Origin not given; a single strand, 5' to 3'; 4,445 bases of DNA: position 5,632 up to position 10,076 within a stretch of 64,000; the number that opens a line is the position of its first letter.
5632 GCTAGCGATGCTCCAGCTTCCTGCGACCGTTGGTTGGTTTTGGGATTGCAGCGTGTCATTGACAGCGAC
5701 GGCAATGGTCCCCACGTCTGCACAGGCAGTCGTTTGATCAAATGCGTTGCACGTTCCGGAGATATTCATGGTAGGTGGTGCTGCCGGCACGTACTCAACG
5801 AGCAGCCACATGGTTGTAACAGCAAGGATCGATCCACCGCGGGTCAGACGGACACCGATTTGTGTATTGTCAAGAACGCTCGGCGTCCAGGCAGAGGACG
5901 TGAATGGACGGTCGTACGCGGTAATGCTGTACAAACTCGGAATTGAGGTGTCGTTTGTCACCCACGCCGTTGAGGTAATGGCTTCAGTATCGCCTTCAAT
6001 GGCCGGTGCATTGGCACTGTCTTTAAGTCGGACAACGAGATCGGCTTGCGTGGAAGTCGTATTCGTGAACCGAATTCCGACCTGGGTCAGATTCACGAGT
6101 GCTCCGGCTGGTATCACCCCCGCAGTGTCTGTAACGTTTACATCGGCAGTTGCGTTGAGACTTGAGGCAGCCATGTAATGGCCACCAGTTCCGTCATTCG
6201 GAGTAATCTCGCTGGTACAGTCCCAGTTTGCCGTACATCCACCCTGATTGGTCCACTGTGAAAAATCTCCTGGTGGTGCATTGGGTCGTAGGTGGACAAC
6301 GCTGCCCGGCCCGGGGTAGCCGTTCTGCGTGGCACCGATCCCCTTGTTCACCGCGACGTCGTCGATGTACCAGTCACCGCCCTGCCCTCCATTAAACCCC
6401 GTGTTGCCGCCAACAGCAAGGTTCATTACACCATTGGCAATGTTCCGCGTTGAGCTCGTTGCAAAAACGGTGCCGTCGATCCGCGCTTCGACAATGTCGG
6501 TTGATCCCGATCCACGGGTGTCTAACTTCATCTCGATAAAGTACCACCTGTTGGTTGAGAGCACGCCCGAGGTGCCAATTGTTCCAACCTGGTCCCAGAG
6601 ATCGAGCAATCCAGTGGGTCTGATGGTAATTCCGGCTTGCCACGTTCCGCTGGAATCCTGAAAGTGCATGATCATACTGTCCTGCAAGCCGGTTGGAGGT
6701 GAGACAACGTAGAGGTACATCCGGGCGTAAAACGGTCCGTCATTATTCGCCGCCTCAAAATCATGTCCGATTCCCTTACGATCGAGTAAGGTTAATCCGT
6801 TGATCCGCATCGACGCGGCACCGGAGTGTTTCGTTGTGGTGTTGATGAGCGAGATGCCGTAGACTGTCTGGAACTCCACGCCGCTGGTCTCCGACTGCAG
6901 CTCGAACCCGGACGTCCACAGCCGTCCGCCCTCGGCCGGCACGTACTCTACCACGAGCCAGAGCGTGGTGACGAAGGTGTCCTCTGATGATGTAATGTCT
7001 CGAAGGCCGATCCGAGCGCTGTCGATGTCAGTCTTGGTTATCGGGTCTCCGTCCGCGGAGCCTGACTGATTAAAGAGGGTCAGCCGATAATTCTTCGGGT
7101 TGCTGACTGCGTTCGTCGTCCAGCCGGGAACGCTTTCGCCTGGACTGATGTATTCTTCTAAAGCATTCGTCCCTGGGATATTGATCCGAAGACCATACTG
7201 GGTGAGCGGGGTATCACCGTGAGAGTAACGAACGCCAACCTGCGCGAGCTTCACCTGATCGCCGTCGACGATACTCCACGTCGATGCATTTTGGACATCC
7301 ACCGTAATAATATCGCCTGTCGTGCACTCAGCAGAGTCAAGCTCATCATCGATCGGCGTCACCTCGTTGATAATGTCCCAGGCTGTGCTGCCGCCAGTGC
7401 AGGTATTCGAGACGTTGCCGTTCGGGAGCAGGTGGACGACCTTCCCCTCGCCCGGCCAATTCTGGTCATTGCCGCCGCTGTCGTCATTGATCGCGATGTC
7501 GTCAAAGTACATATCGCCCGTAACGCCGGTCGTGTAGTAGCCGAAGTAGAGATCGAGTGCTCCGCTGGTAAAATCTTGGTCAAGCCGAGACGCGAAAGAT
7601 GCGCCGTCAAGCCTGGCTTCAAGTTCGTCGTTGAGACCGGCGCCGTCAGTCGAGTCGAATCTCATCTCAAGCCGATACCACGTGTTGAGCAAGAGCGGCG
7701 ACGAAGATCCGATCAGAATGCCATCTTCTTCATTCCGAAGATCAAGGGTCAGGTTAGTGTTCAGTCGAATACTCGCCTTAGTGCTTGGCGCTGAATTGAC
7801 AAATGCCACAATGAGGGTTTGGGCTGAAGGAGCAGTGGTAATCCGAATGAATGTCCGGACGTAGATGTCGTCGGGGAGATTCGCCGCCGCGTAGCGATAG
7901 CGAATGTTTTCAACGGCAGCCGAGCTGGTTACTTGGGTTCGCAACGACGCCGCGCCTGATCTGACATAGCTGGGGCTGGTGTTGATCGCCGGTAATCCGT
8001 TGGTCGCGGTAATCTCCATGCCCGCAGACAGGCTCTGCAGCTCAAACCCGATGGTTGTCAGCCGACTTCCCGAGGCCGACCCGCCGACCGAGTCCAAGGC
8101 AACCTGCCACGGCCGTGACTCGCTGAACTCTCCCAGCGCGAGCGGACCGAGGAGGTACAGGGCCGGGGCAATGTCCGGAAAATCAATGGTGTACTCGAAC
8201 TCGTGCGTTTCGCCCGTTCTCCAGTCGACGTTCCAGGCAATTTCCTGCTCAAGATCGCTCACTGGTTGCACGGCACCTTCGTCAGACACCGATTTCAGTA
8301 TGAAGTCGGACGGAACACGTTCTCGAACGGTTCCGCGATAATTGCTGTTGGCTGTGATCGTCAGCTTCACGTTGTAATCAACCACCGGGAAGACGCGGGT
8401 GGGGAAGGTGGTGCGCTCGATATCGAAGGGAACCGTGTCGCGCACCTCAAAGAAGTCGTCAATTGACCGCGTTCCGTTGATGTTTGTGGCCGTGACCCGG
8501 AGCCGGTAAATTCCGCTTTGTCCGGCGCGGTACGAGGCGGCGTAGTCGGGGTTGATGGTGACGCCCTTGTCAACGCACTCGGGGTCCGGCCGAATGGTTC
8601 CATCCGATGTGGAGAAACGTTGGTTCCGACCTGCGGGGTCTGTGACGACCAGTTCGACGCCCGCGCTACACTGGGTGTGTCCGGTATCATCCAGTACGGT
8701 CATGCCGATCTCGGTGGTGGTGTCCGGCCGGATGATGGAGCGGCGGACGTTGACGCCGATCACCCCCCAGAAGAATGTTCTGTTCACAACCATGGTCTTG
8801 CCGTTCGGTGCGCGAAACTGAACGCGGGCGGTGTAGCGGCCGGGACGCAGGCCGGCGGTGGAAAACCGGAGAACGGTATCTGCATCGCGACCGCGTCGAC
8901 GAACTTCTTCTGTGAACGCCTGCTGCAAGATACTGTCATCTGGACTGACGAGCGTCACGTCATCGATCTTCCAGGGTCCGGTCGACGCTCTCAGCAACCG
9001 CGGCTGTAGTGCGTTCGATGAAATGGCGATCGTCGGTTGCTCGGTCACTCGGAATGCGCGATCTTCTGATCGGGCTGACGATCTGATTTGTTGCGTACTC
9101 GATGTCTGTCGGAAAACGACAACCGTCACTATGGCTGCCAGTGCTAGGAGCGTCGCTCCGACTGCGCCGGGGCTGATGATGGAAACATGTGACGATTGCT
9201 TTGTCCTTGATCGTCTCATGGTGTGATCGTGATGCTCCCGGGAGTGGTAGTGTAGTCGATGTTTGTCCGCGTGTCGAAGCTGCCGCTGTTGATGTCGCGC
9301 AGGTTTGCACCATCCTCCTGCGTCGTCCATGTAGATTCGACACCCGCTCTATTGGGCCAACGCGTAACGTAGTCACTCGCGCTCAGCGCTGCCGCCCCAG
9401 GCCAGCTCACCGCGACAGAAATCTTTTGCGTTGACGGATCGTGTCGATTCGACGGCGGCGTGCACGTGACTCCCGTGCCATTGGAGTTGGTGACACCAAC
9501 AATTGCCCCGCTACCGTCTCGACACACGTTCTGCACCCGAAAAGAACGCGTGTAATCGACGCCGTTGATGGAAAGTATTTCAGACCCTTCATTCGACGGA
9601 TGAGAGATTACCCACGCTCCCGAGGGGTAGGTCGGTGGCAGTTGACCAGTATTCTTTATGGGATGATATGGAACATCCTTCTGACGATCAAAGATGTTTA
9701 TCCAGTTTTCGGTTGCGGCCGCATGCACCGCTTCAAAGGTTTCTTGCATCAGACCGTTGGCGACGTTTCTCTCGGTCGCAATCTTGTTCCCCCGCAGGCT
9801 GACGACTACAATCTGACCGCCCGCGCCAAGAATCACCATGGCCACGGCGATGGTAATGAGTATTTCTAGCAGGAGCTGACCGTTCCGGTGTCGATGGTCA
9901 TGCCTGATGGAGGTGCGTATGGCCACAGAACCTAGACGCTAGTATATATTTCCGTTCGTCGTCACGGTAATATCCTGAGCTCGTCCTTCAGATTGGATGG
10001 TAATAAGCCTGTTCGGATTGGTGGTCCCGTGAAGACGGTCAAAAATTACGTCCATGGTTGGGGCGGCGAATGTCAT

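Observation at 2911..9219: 2,100-aa LamG-repeat surface protein in the position PilY1 holds in the P. aeruginosa fimU-pilVWXY1E operon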

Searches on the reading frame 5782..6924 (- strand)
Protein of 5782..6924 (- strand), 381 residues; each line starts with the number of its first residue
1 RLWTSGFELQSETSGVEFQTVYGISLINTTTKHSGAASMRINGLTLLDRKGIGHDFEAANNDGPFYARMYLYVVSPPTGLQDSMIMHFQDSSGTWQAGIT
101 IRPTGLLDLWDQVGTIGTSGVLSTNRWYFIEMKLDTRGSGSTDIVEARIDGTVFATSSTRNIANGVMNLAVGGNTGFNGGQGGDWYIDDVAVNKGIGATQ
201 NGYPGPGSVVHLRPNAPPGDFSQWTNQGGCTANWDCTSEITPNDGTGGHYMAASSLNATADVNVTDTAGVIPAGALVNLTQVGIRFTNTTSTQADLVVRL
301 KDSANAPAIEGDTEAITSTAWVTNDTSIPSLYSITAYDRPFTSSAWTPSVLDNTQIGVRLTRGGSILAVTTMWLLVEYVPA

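Call 21: find_homologous_proteins(query=A1, max_evalue=0.001)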
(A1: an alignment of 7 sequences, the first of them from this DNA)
Query A1 (7 sequences) (381 aa, profile of the alignment): 79 proteins with E <= 0.001 among 8000 candidates.
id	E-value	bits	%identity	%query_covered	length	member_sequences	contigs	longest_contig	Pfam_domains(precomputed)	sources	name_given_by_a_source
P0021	2.3e-112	394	37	100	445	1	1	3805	-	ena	-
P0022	2.3e-111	391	34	100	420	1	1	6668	-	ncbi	-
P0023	4.0e-111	390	37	100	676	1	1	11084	-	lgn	-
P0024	5.6e-111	390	35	100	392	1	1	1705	-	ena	-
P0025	5.9e-111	390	39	99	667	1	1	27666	-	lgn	-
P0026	1.7e-109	385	35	100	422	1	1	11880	-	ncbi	-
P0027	3.0e-109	384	38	100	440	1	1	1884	-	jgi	jgi:hypothetical protein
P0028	6.9e-109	383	37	100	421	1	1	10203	-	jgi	jgi:hypothetical protein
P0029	1.6e-107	378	34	99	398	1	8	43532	-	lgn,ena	-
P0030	5.3e-107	377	34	99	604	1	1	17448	-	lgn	-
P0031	6.0e-107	376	35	100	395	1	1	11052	-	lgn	-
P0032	6.2e-105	370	34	100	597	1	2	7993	-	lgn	-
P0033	2.2e-104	368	35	100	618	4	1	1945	PF13385.14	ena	-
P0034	4.4e-101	357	39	100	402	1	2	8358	-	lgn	-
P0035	1.5e-100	355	35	100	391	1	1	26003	-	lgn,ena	-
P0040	2.7e-98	348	34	100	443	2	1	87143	PF21340.5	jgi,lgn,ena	-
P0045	4.0e-96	341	34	100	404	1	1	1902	PF13385.14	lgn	-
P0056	1.5e-89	319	35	99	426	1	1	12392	PF13385.14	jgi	jgi:hypothetical protein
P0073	2.7e-80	289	33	100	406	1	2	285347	-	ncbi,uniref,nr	ncbi:hypothetical protein [Streptomyces sp. NBC_00198]|uniref:hypothetical protein n=1 Tax=Streptomy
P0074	8.6e-80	287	34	100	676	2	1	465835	-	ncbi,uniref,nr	ncbi:hypothetical protein [Streptomyces rubiginosohelvolus]|uniref:Minor tail protein n=1 Tax=Strept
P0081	2.0e-73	266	33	100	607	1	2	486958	-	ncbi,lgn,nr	ncbi:MAG TPA: hypothetical protein VLG92_00525 [Candidatus Saccharimonadia bacterium]|nr:hypothetica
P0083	2.3e-67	246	34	93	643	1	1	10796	PF21722.5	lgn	-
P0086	1.7e-63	234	36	61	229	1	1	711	PF13385.14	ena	-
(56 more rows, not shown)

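Call 22: search_protein_families(library=phrogs, proteins=[P0021, P0074, P0073, P0081, P0040], max_evalue=0.01)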
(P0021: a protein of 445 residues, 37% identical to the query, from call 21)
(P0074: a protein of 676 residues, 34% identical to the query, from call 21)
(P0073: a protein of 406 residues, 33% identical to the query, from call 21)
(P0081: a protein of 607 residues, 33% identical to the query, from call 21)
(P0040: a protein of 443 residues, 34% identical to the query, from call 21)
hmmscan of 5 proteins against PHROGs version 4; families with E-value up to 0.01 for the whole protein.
P0021 (445 aa): 1 family
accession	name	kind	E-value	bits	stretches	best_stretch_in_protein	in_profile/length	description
phrog_14065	-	unknown function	2.4e-58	199.3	1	1-408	1-416/1152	-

P0074 (676 aa): 2 families
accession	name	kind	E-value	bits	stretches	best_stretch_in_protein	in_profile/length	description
phrog_14065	-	unknown function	5.4e-257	857.1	3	1-390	1-386/1152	-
phrog_2448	-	unknown function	9.3e-11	42.5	1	49-268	54-252/335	-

P0073 (406 aa): 3 families
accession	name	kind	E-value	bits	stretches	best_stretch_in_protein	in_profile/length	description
phrog_14065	-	unknown function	4.3e-187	625.6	1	1-388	1-383/1152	-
phrog_2448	-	unknown function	3.4e-10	40.7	1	4-365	22-332/335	-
phrog_6368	-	unknown function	0.00051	20.4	1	335-365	294-325/328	-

P0081 (607 aa): 2 families
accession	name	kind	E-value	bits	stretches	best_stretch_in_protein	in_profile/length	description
phrog_14065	-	unknown function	8.3e-64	217.4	1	1-395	1-388/1152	-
phrog_2448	-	unknown function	3.3e-13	50.6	1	5-368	4-333/335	-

P0040 (443 aa): 1 family
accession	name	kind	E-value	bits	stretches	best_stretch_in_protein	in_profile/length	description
phrog_14065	-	unknown function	6.8e-70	237.5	1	28-414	2-384/1152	-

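Call 23: search_protein_families(library=pfam, proteins=[P0021, P0074, P0073, P0081, P0040, P0033, P0045, P0083], max_evalue=0.01)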
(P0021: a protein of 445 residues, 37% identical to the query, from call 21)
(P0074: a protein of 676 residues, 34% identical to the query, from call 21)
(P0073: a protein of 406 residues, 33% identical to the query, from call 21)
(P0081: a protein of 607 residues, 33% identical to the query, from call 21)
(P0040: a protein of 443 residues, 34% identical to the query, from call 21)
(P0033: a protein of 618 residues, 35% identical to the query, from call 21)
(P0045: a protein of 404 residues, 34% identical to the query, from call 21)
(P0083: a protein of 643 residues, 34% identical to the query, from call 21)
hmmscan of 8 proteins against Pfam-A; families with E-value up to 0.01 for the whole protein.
P0021 (445 aa): 1 family
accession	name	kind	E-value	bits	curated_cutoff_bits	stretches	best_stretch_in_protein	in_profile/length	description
PF13385.13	Laminin_G_3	-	0.0021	18.6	27.6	1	58-169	14-123/151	Concanavalin A-like lectin/glucanases superfamily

P0074 (676 aa): 0 families

P0073 (406 aa): 1 family
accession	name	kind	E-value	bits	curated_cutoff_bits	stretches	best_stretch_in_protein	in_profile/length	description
PF18614.7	RNase_II_C_S1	-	0.0036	17.6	26.6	0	103-143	14-53/59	RNase II-type exonuclease C-terminal S1 domain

P0081 (607 aa): 0 families

P0040 (443 aa): 1 family
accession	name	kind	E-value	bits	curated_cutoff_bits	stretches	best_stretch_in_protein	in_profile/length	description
PF21340.4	Polysacc_lyase-like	-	7.3e-06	25.9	27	1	50-164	20-140/209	Cip1-like, core domain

P0033 (618 aa): 3 families
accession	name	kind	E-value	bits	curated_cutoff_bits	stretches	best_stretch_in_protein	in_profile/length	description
PF13385.13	Laminin_G_3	-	2.9e-29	102.6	27.6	2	400-551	15-151/151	Concanavalin A-like lectin/glucanases superfamily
PF21340.4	Polysacc_lyase-like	-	4.6e-05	23.3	27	1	24-163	21-163/209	Cip1-like, core domain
PF02210.31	Laminin_G_2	-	0.0032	18.4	22.9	0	94-176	18-99/126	Laminin G domain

P0045 (404 aa): 1 family
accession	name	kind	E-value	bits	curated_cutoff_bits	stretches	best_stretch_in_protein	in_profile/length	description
PF13385.13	Laminin_G_3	-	1.5e-05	25.6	27.6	1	73-162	26-113/151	Concanavalin A-like lectin/glucanases superfamily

P0083 (643 aa): 2 families
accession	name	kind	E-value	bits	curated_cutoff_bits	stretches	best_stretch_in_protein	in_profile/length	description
PF21722.4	Gly_rich_2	-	1.1e-09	39.1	24.3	1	388-614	3-226/226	Glycine-rich domain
PF00760.24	Cucumo_coat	-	0.0081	16.2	22.6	0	344-391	69-112/175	Cucumovirus coat protein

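Call 26: search_dna_similar(query=window:5782-6924:-, collection=phages, mode=protein, max_rows=25)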
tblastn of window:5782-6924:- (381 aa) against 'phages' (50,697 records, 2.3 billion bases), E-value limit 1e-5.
Records with a match: 6; places in all: 6; records where one place covers at least 80% of the query: 5.
Best place of each record, by identity: <60% 6.
By first word of the organism name: Streptomyces 5; uncultured 1.
By host as written in the record: Streptomyces lividans JI 1326 4; Streptomyces mirabilis NRRL B-2400 1; - 1.
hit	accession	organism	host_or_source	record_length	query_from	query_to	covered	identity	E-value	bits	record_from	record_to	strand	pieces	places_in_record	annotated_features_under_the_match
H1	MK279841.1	Streptomyces phage Hiyaa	Streptomyces lividans JI 1326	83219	1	380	100%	35.0%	2e-37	149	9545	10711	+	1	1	13: minor tail protein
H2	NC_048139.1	Streptomyces phage Hiyaa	Streptomyces lividans JI 1326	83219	1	380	100%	35.0%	2e-37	149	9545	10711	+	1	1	13: minor tail protein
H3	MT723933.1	Streptomyces phage Keanu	Streptomyces lividans JI 1326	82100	1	380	100%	34.3%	1e-44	171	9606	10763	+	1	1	13: hypothetical protein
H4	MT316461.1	Streptomyces phage Galactica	Streptomyces mirabilis NRRL B-2400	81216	1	380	100%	33.8%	2e-44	170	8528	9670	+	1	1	11: minor tail protein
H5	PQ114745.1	Streptomyces phage Spocter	Streptomyces lividans JI 1326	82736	1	380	100%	33.4%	4e-33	137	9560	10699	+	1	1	13: hypothetical protein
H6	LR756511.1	uncultured phage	metagenomic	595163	85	360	72%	29.8%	1e-8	63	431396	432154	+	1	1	record has no annotation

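Call 27: get_annotated_region(hit=H1, flank=9000)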
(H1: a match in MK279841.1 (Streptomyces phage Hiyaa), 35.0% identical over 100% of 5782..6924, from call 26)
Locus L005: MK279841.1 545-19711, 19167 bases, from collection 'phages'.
description: Streptomyces phage Hiyaa, complete genome.
organism: Streptomyces phage Hiyaa (NCBI taxid 2499072)
taxonomy: Viruses; Duplodnaviria; Heunggongvirae; Uroviricota; Caudoviricetes; Hiyaavirus; Hiyaavirus hiyaa
host: Streptomyces lividans JI 1326; source: soil; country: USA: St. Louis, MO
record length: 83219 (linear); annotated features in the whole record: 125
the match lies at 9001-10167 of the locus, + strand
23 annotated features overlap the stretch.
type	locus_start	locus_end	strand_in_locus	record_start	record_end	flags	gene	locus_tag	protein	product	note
CDS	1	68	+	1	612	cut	1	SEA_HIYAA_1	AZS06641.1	helix-turn-helix DNA binding domain protein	-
CDS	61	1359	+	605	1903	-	2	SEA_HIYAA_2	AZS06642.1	terminase large subunit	-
CDS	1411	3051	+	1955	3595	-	3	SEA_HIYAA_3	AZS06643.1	portal protein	-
CDS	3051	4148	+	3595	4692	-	4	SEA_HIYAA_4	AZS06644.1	minor capsid protein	-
CDS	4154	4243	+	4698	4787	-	5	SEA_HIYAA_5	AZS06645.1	hypothetical protein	-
CDS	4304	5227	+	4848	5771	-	6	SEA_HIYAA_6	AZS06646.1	hypothetical protein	-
CDS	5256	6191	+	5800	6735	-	7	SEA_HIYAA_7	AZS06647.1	major capsid protein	-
CDS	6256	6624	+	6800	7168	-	8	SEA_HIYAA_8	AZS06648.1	hypothetical protein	-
CDS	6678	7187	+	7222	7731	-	9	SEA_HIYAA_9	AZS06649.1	hypothetical protein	-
CDS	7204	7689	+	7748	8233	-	10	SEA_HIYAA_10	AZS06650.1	methyltransferase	-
CDS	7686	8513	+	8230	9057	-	11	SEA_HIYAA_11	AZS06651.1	hypothetical protein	-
CDS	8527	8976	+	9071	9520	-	12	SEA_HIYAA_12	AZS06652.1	hypothetical protein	-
CDS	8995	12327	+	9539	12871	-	13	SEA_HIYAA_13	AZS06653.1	minor tail protein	-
CDS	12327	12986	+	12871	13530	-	14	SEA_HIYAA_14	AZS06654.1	head-to-tail adaptor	-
CDS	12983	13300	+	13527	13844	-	15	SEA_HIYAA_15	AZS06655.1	head-to-tail stopper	-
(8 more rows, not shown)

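Call 29: find_encoding_contigs(protein=P0081, flank=10000, max_places=1)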
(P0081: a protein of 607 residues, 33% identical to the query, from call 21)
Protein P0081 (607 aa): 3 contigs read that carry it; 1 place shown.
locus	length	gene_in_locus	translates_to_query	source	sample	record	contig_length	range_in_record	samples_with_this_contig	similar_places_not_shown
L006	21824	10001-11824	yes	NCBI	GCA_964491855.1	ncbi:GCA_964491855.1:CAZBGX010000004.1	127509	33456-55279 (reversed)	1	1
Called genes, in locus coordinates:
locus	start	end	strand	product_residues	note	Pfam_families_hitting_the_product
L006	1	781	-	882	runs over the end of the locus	PF02739:5_3_exonuc_N, PF01367:5_3_exonuc, PF00476:DNA_pol_A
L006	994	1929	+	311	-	-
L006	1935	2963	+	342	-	PF09136:Glucodextran_B (weak)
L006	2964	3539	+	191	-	-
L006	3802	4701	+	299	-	-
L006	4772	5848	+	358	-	-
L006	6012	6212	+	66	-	-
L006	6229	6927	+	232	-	-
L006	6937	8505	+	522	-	-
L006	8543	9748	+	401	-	-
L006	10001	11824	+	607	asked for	-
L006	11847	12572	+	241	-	-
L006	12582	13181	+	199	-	-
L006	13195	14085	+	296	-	PF06280:fn3_5 (faint)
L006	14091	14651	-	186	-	-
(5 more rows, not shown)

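Call 30: find_encoding_contigs(protein=P0040, flank=10000, max_places=1)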
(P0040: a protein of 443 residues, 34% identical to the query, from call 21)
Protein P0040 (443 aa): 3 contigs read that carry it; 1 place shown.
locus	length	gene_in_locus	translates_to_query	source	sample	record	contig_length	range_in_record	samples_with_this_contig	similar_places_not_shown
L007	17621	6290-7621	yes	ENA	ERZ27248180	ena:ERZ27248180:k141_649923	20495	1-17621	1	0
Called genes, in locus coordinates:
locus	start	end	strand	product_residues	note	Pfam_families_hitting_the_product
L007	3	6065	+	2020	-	?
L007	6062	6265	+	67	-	-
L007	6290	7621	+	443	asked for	PF21340:Polysacc_lyase-like (weak)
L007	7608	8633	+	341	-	PF00044:Gp_dh_N, PF02800:Gp_dh_C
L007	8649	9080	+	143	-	PF02502:LacAB_rpiB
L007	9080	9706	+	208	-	PF00834:Ribul_P_3_epim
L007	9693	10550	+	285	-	PF13292:DXP_synthase_N, PF00456:Transketolase_N, PF00676:E1_dh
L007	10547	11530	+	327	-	PF02779:Transket_pyr, PF22613:Transketolase_C_1 (weak), PF02780:Transketolase_C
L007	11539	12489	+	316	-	PF00294:PfkB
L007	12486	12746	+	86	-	-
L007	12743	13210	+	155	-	PF07963:N_methyl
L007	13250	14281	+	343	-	PF05496:RuvB_N, PF06068:TIP49 (faint), PF13177:DNA_pol3_delta2, PF00004:AAA, PF13401:AAA_22 (faint), PF13177:DNA_pol3_delta2, PF22608:DNAX_ATPase_lid, PF12169:DNA_pol3_gamma3 (weak)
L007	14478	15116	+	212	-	PF01135:PCMT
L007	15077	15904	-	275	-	PF00551:Formyl_trans_N, PF02911:Formyl_trans_C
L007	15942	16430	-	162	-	PF01327:Pep_deformylase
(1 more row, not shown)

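Call 33: predict_structure(alignment_id=A2)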
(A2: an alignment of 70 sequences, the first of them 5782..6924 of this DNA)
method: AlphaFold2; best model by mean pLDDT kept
length: 381 residues; sequences in the alignment: 70
mean_pLDDT: 95.4   pTM: 0.93
mean pLDDT of the five models: 95.4, 95.3, 95.3, 94.8, 94.5
residues with pLDDT >= 90: 351; 70-90: 30; 50-70: 0; < 50: 0
segments of 3 or more residues with pLDDT < 50: none
pLDDT, mean of each block of 10 residues (from residue 1): 97 95 96 98 92 98 98 95 97 97 97 95 98 94 97 98 96 89 97 95 98 88 89 92 90 97 95 97 97 97 95 96 96 96 95 97 95 98 94
secondary structure, 60 per line:
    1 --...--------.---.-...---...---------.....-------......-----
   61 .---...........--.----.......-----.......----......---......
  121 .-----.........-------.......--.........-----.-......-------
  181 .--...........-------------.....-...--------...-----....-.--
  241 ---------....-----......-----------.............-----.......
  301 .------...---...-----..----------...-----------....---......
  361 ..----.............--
elements in order: E3-5 E20-22 E26-28 E38-42 E50-55 E65-75 E83-89 E95-101 E106-111 E115-121 E127-135 E143-149 E152-160 E168-173 E184-194 E208-212 E214-216 E225-227 H233-236 E250-253 E259-264 E276-288 E294-301 E308-310 E314-316 E334-336 H348-351 E355-362 E367-379

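Call 56: search_protein_families(library=pfam, proteins=[window:5782-6924:-], max_evalue=10)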
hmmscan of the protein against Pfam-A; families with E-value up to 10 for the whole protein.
window:5782-6924:- (381 aa): 1 family
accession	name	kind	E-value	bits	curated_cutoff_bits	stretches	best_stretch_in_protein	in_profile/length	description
PF21340.4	Polysacc_lyase-like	-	0.021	14.6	27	1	116-165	123-172/209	Cip1-like, core domain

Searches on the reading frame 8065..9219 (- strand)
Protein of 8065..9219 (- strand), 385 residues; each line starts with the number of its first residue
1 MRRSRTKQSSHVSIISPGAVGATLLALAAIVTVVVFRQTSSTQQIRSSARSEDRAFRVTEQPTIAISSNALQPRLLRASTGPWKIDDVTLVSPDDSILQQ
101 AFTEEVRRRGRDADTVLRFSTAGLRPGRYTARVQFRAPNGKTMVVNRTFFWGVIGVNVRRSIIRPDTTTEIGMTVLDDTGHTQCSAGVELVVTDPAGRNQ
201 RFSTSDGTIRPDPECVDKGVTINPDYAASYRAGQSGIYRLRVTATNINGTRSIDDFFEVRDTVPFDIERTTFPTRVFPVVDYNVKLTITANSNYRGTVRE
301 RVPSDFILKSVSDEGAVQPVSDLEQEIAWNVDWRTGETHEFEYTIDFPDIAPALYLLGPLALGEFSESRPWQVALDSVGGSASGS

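Call 56: search_protein_families(library=pfam, proteins=[window:8065-9219:-], max_evalue=10)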
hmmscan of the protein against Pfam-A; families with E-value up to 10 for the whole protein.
seq(385 aa): 3 families
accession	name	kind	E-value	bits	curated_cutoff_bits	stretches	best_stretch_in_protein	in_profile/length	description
PF07495.19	Y_Y_Y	-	0.00026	21.3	26.6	1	216-259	17-60/65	Y_Y_Y domain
PF12139.13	APS-reductase_C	-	0.1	13.3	25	1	317-345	14-41/82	Adenosine-5'-phosphosulfate reductase beta subunit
PF01835.25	MG2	-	0.11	13.3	32.8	1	160-201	8-49/96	MG2 domain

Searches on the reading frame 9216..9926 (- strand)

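Call 6: search_protein_families(library=pfam, proteins=[window:9216-9926:-], max_evalue=0.1)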
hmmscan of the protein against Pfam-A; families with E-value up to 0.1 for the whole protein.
window:9216-9926:- (236 aa): 0 families

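Call 7: search_protein_families(library=ncbifam, proteins=[window:9216-9926:-], max_evalue=0.1)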
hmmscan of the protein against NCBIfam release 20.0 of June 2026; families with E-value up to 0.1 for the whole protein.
window:9216-9926:- (236 aa): 2 families
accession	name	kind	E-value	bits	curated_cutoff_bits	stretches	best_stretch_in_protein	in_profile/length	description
TIGR02596.1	TIGR02596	subfamily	0.016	15.3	70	1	19-74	3-55/196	Verru_Chthon cassette protein D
TIGR00179.1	murB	equivalog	0.07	12.4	144.5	1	19-100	28-110/290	UDP-N-acetylmuramate dehydrogenase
